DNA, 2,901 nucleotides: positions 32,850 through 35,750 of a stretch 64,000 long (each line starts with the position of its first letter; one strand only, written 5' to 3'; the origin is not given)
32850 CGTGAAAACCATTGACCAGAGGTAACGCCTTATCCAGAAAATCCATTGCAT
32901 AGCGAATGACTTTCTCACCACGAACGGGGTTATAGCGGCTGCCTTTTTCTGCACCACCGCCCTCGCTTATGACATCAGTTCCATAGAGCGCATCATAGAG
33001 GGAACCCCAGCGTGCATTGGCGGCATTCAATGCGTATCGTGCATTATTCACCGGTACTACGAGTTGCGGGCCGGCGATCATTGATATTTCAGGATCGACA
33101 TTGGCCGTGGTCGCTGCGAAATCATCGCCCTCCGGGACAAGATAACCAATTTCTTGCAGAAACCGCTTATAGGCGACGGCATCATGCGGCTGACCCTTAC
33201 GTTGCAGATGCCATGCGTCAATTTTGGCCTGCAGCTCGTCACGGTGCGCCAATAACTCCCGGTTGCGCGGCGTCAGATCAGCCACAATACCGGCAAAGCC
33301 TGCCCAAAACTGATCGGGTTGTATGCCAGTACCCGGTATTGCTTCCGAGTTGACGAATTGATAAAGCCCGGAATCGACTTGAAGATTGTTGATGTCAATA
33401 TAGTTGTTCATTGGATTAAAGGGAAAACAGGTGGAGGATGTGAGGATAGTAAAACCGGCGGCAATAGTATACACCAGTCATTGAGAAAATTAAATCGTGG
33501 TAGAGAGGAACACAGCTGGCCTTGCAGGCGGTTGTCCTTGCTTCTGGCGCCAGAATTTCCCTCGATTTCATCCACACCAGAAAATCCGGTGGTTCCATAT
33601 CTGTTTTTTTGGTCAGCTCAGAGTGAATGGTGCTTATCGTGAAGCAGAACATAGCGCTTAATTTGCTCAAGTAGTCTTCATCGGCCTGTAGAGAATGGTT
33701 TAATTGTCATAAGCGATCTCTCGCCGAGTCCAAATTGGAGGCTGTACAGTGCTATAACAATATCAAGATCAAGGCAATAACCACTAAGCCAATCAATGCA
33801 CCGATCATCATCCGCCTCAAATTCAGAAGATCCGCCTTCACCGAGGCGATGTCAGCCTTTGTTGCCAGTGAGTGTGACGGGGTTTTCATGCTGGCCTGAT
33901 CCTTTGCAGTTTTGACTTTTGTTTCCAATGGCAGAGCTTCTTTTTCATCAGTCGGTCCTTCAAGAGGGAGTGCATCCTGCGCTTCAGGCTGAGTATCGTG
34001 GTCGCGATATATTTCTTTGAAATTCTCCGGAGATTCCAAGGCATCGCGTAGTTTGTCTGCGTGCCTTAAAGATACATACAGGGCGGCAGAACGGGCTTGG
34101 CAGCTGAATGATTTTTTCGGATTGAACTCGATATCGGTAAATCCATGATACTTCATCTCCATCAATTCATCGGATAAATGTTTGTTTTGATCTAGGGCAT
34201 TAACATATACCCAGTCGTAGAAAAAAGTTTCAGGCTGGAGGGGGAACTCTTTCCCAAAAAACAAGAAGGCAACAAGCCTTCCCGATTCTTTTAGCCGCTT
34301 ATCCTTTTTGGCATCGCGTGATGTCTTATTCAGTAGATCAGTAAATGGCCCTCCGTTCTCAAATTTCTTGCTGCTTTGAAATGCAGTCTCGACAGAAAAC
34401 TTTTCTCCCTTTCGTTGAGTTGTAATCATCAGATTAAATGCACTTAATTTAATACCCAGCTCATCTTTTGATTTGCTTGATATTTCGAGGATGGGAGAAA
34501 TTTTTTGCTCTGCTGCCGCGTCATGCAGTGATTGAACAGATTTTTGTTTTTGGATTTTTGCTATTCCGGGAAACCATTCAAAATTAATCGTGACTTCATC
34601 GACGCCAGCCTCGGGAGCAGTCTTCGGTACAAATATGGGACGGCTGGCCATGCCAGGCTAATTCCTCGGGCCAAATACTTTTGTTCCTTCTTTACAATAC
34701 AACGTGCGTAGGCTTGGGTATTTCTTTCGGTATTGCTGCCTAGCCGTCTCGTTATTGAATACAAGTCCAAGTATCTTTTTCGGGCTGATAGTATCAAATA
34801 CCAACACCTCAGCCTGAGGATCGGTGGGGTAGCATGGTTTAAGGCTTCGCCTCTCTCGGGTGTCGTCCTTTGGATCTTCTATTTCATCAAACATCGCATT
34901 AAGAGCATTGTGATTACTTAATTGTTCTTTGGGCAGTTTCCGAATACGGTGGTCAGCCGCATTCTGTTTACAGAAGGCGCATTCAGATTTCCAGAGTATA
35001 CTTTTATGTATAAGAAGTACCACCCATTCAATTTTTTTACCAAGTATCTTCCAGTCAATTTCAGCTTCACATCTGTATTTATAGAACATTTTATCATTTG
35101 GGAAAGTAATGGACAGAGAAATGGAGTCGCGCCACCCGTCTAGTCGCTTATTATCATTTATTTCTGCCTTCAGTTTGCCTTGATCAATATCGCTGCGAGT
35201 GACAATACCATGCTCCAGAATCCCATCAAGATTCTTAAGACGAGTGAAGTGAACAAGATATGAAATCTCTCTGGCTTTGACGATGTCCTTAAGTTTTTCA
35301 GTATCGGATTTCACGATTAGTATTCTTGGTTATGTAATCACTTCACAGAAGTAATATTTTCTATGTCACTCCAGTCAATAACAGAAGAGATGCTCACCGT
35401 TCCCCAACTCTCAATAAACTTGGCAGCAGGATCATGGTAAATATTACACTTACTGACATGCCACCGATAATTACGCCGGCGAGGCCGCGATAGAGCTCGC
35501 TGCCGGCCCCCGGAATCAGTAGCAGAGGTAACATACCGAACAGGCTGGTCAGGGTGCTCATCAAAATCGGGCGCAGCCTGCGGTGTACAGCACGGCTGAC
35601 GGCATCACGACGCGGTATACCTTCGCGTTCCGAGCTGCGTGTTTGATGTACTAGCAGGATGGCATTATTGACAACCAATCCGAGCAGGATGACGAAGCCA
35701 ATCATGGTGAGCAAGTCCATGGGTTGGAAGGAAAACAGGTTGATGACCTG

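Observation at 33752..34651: Partner protein architecture: soluble domain, acidic repeat linker, coiled coil and C-terminal tail anchor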

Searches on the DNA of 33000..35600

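Call 43: search_rna_families(source=window, start=33000, end=35600, threshold=evalue, max_evalue=1)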
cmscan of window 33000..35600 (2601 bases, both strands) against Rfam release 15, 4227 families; matches with E-value up to 1: 3.
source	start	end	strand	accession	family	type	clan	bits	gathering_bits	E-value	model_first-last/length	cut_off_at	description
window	33253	33334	+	RF01973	H19_2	Gene; lncRNA;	-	18.3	50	0.15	1-69/69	no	H19 conserved region 2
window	33504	33615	-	RF02158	NPPA-AS1_3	Gene; lncRNA;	-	17.4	55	0.71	1-108/108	no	NPPA antisense RNA 1 conserved region 3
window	34445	34527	+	RF01880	Xist_exon1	Gene; lncRNA;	-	14.5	50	0.87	1-85/85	no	X-chromosome inactivation gene exon 1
